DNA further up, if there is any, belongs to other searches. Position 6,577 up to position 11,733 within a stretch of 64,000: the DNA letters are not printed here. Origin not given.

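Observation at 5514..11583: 1618-aa fusion of a carbohydrate-esterase-like domain, FG-GAP repeats and the PVC dehydrogenase/HEAT/CxxCH heme-binding architecture, followed by a C39-like peptidase gene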

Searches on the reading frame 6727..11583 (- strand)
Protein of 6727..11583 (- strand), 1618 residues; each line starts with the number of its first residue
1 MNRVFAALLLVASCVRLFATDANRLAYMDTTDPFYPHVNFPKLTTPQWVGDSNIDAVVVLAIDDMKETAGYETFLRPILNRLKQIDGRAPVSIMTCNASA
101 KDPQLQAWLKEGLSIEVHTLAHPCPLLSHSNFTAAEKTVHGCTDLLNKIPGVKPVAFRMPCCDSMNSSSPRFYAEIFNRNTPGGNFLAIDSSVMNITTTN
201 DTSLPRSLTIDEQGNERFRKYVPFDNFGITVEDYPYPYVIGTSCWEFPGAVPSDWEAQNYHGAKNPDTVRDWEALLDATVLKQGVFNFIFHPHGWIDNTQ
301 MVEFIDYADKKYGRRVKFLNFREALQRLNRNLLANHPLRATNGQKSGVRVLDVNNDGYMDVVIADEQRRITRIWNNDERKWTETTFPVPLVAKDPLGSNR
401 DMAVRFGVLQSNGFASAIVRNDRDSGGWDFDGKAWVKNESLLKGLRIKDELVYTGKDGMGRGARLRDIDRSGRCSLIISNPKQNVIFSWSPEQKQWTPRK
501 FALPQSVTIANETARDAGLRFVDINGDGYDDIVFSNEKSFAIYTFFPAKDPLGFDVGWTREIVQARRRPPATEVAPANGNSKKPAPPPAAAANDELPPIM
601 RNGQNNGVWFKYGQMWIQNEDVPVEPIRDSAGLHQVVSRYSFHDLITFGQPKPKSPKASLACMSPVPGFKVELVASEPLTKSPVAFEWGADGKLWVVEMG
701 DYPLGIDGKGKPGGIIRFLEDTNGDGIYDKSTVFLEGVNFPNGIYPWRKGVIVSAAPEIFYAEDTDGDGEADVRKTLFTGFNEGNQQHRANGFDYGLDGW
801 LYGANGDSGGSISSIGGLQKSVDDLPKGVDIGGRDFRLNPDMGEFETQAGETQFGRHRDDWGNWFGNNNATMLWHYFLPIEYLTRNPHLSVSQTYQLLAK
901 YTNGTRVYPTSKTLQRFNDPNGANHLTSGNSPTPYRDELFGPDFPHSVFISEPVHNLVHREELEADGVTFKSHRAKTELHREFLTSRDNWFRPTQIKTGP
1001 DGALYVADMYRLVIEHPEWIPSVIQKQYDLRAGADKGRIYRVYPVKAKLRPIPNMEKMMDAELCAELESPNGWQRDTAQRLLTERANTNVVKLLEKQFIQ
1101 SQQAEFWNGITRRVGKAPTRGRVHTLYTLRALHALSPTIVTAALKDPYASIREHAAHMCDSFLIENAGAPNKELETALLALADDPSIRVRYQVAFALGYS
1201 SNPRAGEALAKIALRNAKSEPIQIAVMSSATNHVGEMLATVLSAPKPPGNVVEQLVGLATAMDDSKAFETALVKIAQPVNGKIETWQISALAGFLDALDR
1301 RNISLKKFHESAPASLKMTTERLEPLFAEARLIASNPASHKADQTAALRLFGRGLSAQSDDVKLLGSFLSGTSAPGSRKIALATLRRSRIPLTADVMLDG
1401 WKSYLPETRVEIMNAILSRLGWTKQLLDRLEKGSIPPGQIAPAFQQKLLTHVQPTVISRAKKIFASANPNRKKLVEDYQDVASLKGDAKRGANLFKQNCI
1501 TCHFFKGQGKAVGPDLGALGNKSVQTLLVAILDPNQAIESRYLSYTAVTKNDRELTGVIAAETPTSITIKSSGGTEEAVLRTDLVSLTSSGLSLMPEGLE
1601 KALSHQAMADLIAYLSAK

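Call 5: search_protein_families(library=pfam, proteins=[window:6727-11583:-], max_evalue=0.01)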
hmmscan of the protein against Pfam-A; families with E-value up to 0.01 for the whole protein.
window:6727-11583:- (1618 aa): 8 families
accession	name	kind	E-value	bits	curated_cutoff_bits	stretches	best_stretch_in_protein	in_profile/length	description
PF23500.1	DUF7133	-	9.9e-150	499.6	27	1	655-1045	1-384/385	Domain of unknown function (DUF7133)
PF13517.12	FG-GAP_3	-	2.3e-09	38.2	26.9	2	467-533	1-60/61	FG-GAP-like repeat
PF01522.26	Polysacc_deac_1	-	1.2e-06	28.9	23.1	1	56-161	7-105/124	Polysaccharide deacetylase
PF00034.26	Cytochrom_C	-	1.5e-06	29.8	21.3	1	1488-1616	1-87/90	Cytochrome c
PF13646.12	HEAT_2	-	3.1e-05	24.6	27.7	1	1140-1226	5-84/88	HEAT repeats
PF01839.29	FG-GAP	-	0.00016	21.9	22.1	0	521-534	7-20/37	FG-GAP repeat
PF13442.11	Cytochrome_CBB3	-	0.00047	20.9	27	1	1487-1517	2-28/68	Cytochrome C oxidase, cbb3-type, subunit III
PF02985.28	HEAT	-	0.0048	17.5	23.5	0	1177-1198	4-25/31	HEAT repeat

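Call 6: search_protein_families(library=ncbifam, proteins=[window:6727-11583:-], max_evalue=0.01)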
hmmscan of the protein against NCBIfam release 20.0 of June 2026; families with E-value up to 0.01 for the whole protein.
window:6727-11583:- (1618 aa): 6 families
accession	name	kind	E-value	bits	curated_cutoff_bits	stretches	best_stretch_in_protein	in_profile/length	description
TIGR02604.1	Piru_Ver_Nterm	subfamily_domain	3.4e-85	286.6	122.2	1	668-1044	1-365/367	PVC-type heme-binding CxxCH protein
TIGR02603.1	CxxCH_TIGR02603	domain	1.6e-34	118.8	68.15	1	1486-1617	1-133/134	putative heme-binding domain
NF050122.1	bc1_QcrC_actin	exception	4.9e-06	26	200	1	1483-1524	36-77/253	cytochrome bc1 complex diheme cytochrome c subunit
NF045774.1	cytochro_C551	exception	0.0021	18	118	1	1483-1526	34-76/110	cytochrome c551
NF045773.1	cytochro_C550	exception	0.0028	17.6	125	0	1485-1530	46-90/118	cytochrome c550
TIGR04485.1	thiosulf_SoxX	equivalog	0.004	17.8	61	0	1498-1615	4-75/78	sulfur oxidation c-type cytochrome SoxX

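Call 9: find_homologous_proteins(query=window:6727-11583:-, max_evalue=1e-10)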
Query window:6727-11583:- (1618 aa): 2083 proteins with E <= 1e-10 among 8000 candidates; the best 120 are listed.
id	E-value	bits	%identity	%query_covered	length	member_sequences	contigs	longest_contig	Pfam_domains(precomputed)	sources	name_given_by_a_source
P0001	0.0e+0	3226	84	100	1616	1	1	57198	PF13517.13,PF23500.2,PF13646.13,PF00034.27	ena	-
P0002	0.0e+0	3014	79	100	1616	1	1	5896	PF01522.27,PF13517.13,PF23500.2,PF13646.13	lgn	-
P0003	0.0e+0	2953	92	85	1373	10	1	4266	PF01839.30,PF13517.13,PF23500.2,PF13646.13,PF00034.27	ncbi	ncbi:MAG: PVC-type heme-binding CxxCH protein, partial [Limisphaerales bacterium]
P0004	0.0e+0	2949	77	100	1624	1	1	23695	PF13517.13,PF23500.2,PF13646.13,PF00034.27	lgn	-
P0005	0.0e+0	2889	75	100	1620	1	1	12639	PF01522.27,PF13517.13,PF23500.2,PF13646.13,PF00034.27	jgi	jgi:putative membrane-bound dehydrogenase-like protein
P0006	0.0e+0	2742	72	100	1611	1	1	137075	PF13517.13,PF23500.2,PF13646.13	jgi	jgi:putative membrane-bound dehydrogenase-like protein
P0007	0.0e+0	2477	81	80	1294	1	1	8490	PF01839.30,PF13517.13,PF23500.2,PF13646.13,PF00034.27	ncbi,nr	ncbi:MAG: putative rane-bound dehydrogenase, partial [Verrucomicrobiales bacterium]|nr:putative rane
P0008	0.0e+0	2248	62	99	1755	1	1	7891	PF01839.30,PF13517.13,PF23500.2,PF13646.13,PF00034.27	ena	-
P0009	0.0e+0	2075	59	100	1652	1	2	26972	PF13517.13,PF02985.29,PF23500.2,PF13646.13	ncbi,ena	-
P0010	0.0e+0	1980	56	99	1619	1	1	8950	PF01839.30,PF13517.13,PF02985.29,PF23500.2,PF13442.12,PF13646.13,PF00034.27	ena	-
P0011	0.0e+0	1972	56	99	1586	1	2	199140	PF01839.30,PF13517.13,PF23500.2,PF13646.13,PF00034.27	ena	-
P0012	0.0e+0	1960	54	100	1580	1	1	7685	PF01839.30,PF13517.13,PF23500.2,PF13646.13,PF00034.27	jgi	jgi:putative membrane-bound dehydrogenase-like protein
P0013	0.0e+0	1951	54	99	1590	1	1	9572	PF01839.30,PF13517.13,PF23500.2,PF13442.12,PF13646.13,PF00034.27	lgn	-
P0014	0.0e+0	1941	55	99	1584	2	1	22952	PF13517.13,PF23500.2,PF13646.13,PF00034.27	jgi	jgi:putative membrane-bound dehydrogenase-like protein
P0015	0.0e+0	1940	55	100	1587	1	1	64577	PF01522.27,PF13517.13,PF23500.2,PF13646.13,PF00034.27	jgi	jgi:putative membrane-bound dehydrogenase-like protein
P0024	0.0e+0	1921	53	100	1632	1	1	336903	PF01839.30,PF13517.13,PF02985.29,PF23500.2,PF13646.13,PF00034.27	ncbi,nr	ncbi:MAG: VCBS repeat-containing protein [Verrucomicrobia bacterium]|nr:VCBS repeat-containing prote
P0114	0.0e+0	1805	53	99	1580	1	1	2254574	PF01839.30,PF13517.13,PF02985.29,PF23500.2,PF13442.12,PF13646.13,PF00034.27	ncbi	-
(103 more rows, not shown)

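Call 14: find_related_loci(query=window:6727-11583:-, collection=genome_contigs, flank=10000)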
Query window:6727-11583:- (1618 aa) in genome_contigs; peptide patterns used: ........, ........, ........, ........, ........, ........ (x = any residue, [..] = any of these).
9 stretches matched a pattern; 2 encode a relative of the query (tblastn E <= 1e-3); 2 distinct loci.
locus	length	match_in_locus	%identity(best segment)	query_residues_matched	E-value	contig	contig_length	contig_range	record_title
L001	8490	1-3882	81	317-1618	0e+0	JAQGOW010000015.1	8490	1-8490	MAG: Verrucomicrobiales bacterium isolate RYN_623 scaffold_6464200, whole genome shotgun sequence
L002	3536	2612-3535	87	1-308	0e+0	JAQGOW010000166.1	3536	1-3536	MAG: Verrucomicrobiales bacterium isolate RYN_623 scaffold_2136859, whole genome shotgun sequence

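Call 16: find_encoding_contigs(protein=P0001, flank=10000, max_places=3)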
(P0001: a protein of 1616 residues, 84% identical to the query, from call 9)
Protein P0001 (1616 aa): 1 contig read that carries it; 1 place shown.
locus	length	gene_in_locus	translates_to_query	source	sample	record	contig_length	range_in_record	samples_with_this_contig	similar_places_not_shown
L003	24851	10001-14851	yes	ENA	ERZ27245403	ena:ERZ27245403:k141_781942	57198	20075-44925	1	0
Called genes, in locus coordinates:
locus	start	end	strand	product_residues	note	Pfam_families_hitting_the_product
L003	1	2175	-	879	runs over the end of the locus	PF00456:Transketolase_N (faint), PF17831:PDH_E1_M, PF22613:Transketolase_C_1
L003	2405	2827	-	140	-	PF01878:EVE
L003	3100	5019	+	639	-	PF08450:SGL (faint), PF01436:NHL (weak), PF24684:Vgb_lyase (faint), PF25021:TEN_NHL (faint), PF06739:SBBP (faint), PF01436:NHL (weak)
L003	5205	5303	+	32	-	-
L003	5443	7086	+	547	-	-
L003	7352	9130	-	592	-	-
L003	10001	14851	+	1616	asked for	PF13517:FG-GAP_3 (faint), PF23500:DUF7133, PF13646:HEAT_2 (faint), PF00034:Cytochrom_C (faint)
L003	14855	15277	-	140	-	-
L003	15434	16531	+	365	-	PF13529:Peptidase_C39_2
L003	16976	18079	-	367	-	PF01207:Dus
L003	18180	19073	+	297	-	PF01904:DUF72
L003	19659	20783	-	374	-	PF01436:NHL (faint)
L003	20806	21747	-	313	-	PF01207:Dus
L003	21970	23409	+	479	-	PF01408:GFO_IDH_MocA, PF22725:GFO_IDH_MocA_C3 (faint), PF19051:GFO_IDH_MocA_C2 (weak)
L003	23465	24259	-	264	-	PF00781:DAGK_cat, PF19279:YegS_C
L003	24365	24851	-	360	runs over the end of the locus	PF00180:Iso_dh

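Call 17: find_encoding_contigs(protein=P0006, flank=10000, max_places=3)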
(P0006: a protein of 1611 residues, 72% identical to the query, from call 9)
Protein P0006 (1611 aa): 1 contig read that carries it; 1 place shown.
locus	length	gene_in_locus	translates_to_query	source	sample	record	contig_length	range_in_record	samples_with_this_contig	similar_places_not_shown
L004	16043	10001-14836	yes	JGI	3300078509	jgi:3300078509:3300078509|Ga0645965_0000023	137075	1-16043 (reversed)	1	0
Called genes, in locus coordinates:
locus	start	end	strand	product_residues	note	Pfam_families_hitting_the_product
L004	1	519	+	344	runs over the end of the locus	PF01261:AP_endonuc_2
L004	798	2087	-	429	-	PF00331:Glyco_hydro_10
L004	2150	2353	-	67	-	-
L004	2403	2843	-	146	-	PF00293:NUDIX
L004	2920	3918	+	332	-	PF06283:ThuA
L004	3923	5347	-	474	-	PF00890:FAD_binding_2 (weak), PF01134:GIDA (weak), PF01946:Thi4 (faint), PF07992:Pyr_redox_2, PF12831:FAD_oxidored, PF13450:NAD_binding_8 (weak), PF00070:Pyr_redox, PF02852:Pyr_redox_dim, +1 more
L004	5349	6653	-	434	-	PF00364:Biotin_lipoyl, PF25984:BSH_YknX (faint), PF02817:E3_binding, PF00198:2-oxoacid_dh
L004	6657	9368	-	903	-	PF00456:Transketolase_N (faint), PF17831:PDH_E1_M, PF22613:Transketolase_C_1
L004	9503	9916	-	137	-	PF01878:EVE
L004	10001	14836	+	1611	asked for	PF13517:FG-GAP_3 (faint), PF23500:DUF7133, PF13646:HEAT_2 (faint)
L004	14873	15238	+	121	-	-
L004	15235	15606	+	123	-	-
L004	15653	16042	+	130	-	?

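Call 18: find_encoding_contigs(protein=P0011, flank=10000, max_places=2)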
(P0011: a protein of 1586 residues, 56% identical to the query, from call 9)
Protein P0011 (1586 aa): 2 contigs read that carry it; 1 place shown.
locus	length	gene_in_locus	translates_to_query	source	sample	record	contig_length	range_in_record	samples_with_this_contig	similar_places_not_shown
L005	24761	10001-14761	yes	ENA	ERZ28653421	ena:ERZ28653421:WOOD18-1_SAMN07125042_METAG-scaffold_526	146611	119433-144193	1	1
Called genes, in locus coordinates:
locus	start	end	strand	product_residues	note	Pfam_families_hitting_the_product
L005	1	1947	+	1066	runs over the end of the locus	PF00072:Response_reg, PF00989:PAS, PF08447:PAS_3, PF13426:PAS_9, PF00989:PAS, PF13426:PAS_9, PF00512:HisKA, PF02518:HATPase_c, +9 more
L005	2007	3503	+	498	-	PF00309:Sigma54_AID, PF04963:Sigma54_CBD, PF04552:Sigma54_DBD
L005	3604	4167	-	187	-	PF01327:Pep_deformylase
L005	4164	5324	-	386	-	PF25270:Khk, PF00294:PfkB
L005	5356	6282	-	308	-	PF02195:ParB_N, PF17762:HTH_ParB, PF23552:ParB_C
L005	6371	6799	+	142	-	PF03745:DUF309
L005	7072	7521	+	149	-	PF00072:Response_reg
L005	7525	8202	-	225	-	PF00072:Response_reg, PF00196:GerE, PF08281:Sigma70_r4_2 (weak)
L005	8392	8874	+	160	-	PF00072:Response_reg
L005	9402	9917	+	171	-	PF00072:Response_reg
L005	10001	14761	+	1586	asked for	PF13646:HEAT_2 (faint), PF01839:FG-GAP (faint), PF13517:FG-GAP_3, PF23500:DUF7133, PF00034:Cytochrom_C (faint)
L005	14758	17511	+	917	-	-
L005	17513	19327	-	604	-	-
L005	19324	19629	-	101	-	-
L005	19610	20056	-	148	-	-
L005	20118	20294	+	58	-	-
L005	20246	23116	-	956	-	PF00703:Glyco_hydro_2, PF02836:Glyco_hydro_2_C (weak)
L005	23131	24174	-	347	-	PF00356:LacI, PF00532:Peripla_BP_1, PF13407:Peripla_BP_4, PF13377:Peripla_BP_3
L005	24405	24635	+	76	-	-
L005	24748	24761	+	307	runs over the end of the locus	PF01261:AP_endonuc_2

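Call 19: find_encoding_contigs(protein=P0024, flank=10000, max_places=2)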
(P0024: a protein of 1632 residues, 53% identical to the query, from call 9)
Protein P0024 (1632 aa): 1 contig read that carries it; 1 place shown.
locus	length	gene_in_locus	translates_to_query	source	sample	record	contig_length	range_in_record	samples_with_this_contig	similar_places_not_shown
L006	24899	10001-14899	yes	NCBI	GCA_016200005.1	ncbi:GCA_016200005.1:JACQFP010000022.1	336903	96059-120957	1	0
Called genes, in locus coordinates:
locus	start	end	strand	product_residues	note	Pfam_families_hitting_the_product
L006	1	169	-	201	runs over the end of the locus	-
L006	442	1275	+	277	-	-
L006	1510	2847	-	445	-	PF00206:Lyase_1, PF10397:ADSL_C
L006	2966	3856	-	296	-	PF01694:Rhomboid, PF20216:DUF6576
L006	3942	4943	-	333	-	PF02424:ApbE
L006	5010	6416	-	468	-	PF01408:GFO_IDH_MocA, PF19051:GFO_IDH_MocA_C2 (faint), PF22725:GFO_IDH_MocA_C3 (faint)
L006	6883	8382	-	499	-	-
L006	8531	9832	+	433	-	PF04734:Ceramidase_alk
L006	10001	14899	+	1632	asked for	PF01839:FG-GAP (faint), PF13517:FG-GAP_3, PF13646:HEAT_2 (faint), PF23500:DUF7133, PF02985:HEAT (faint), PF00034:Cytochrom_C (faint)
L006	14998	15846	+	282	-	PF13714:PEP_mutase, PF00463:ICL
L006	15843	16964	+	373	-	PF00285:Citrate_synt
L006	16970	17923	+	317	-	PF07963:N_methyl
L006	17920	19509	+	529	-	PF03972:MmgE_PrpD_N, PF19305:MmgE_PrpD_C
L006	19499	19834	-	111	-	PF05016:ParE_toxin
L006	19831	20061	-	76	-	-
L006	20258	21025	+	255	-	PF23441:SDR (weak), PF00106:adh_short, PF08659:KR, PF13561:adh_short_C2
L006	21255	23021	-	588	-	PF01642:MM_CoA_mutase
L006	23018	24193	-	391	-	PF02310:B12-binding, PF03308:MeaB, PF02492:cobW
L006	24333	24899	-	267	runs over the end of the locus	PF07963:N_methyl, PF07596:SBP_bac_10 (weak)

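Call 20: find_encoding_contigs(protein=P0114, flank=10000, max_places=2)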
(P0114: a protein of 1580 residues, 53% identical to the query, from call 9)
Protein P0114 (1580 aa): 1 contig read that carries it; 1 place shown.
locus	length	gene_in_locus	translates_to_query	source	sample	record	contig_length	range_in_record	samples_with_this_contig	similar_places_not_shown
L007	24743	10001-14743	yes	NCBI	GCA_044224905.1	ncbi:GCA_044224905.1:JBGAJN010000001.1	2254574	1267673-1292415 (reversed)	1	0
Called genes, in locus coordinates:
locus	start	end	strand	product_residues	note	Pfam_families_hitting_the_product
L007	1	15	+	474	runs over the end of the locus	PF07394:DUF1501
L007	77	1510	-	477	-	PF00171:Aldedh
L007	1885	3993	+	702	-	PF23500:DUF7133 (weak), PF07995:GSDH (weak)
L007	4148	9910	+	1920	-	PF00059:Lectin_C, PF13385:Laminin_G_3, PF07679:I-set (weak), PF13927:Ig_3, PF13385:Laminin_G_3, PF07679:I-set (weak), PF13927:Ig_3, PF13385:Laminin_G_3, +8 more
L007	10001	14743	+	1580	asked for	PF01839:FG-GAP (faint), PF13517:FG-GAP_3 (weak), PF23500:DUF7133, PF02985:HEAT (faint), PF13646:HEAT_2 (weak), PF00034:Cytochrom_C (faint), PF13442:Cytochrome_CBB3 (faint)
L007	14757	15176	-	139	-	-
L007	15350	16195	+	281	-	PF01678:DAP_epimerase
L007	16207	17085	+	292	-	PF00701:DHDPS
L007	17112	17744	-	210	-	PF01914:MarC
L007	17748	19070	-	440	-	-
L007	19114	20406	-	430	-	PF00171:Aldedh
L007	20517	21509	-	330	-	PF13557:Phenol_MetA_deg (faint)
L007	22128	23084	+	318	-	PF00484:Pro_CA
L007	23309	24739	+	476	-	PF06439:3keto-disac_hyd, PF20407:DUF1583_N (faint), PF06439:3keto-disac_hyd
